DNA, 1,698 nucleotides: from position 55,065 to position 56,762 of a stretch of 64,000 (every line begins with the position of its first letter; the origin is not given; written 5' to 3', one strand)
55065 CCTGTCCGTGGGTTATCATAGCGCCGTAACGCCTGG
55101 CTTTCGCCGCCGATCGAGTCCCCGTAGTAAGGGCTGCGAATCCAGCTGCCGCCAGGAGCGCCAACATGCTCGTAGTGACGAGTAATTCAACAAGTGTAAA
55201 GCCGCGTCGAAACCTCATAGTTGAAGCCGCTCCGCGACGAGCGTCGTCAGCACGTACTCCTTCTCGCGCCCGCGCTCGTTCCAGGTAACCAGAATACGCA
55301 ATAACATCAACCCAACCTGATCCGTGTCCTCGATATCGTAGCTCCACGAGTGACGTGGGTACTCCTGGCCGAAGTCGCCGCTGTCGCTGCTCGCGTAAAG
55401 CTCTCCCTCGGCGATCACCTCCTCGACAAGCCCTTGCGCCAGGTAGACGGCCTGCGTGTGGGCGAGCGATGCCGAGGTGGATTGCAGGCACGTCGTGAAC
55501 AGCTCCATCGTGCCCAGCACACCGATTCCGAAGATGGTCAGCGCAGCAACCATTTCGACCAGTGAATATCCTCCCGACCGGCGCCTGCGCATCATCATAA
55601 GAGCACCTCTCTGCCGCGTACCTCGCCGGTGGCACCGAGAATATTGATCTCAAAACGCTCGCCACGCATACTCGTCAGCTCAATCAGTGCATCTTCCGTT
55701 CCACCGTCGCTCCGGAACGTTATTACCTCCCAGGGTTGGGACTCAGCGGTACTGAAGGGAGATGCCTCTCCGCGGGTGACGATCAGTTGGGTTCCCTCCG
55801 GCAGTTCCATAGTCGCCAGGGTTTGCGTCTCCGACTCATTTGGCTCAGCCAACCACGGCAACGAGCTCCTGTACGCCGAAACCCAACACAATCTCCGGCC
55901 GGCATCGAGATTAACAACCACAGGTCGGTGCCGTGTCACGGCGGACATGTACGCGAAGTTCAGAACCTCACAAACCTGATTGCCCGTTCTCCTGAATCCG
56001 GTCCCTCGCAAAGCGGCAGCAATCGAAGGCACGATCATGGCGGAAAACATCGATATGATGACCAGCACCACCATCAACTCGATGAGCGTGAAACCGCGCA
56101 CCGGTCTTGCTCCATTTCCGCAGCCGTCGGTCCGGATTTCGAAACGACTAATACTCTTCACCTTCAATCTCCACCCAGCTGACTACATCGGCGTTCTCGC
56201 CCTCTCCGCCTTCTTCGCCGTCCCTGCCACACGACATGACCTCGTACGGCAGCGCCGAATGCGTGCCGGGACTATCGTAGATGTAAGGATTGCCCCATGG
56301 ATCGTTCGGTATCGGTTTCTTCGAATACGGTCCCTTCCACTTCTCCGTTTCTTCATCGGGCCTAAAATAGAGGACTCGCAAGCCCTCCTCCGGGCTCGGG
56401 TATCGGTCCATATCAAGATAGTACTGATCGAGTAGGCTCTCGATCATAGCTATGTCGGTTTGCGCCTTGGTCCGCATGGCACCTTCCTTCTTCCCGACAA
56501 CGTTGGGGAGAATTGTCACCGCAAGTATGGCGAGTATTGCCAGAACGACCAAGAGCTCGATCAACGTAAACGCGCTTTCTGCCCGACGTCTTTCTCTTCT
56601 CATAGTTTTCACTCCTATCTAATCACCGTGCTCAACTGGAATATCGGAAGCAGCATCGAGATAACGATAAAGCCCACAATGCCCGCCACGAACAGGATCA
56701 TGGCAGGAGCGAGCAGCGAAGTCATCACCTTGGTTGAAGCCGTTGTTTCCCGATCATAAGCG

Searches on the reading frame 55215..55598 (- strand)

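Call 36: search_protein_families(library=pfam, max_evalue=0.00001, proteins=[window:55215-55598:-])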
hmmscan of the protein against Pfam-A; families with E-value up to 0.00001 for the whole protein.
window:55215-55598:- (127 aa): 1 family
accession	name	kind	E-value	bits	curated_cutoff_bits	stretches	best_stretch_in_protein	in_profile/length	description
PF07963.17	N_methyl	-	2.4e-06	27.3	21.2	1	5-30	1-26/27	Prokaryotic N-terminal methylation motif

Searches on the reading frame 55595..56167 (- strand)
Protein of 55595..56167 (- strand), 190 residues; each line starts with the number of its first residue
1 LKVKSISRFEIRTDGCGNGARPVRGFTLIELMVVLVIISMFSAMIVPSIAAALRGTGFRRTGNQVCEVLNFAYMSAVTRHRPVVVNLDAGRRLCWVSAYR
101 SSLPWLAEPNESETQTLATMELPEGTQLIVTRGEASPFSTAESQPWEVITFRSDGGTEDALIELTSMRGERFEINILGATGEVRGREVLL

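Call 36: search_protein_families(library=pfam, max_evalue=0.00001, proteins=[window:55595-56167:-])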
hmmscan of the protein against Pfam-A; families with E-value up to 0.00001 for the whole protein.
window:55595-56167:- (190 aa): 1 family
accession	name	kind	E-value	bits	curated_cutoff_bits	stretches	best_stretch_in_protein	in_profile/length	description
PF07963.17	N_methyl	-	1.4e-08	34.4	21.2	1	23-45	4-26/27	Prokaryotic N-terminal methylation motif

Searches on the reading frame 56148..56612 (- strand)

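Call 36: search_protein_families(library=pfam, max_evalue=0.00001, proteins=[window:56148-56612:-])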
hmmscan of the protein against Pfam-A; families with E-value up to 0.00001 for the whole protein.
window:56148-56612:- (154 aa): 2 families
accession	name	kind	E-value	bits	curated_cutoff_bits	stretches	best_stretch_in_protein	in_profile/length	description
PF08334.16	T2SSG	-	3.3e-37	127.3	21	1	37-146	1-108/108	Type II secretion system (T2SS), protein G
PF07963.17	N_methyl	-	1e-07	31.7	21.2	1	9-34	1-26/27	Prokaryotic N-terminal methylation motif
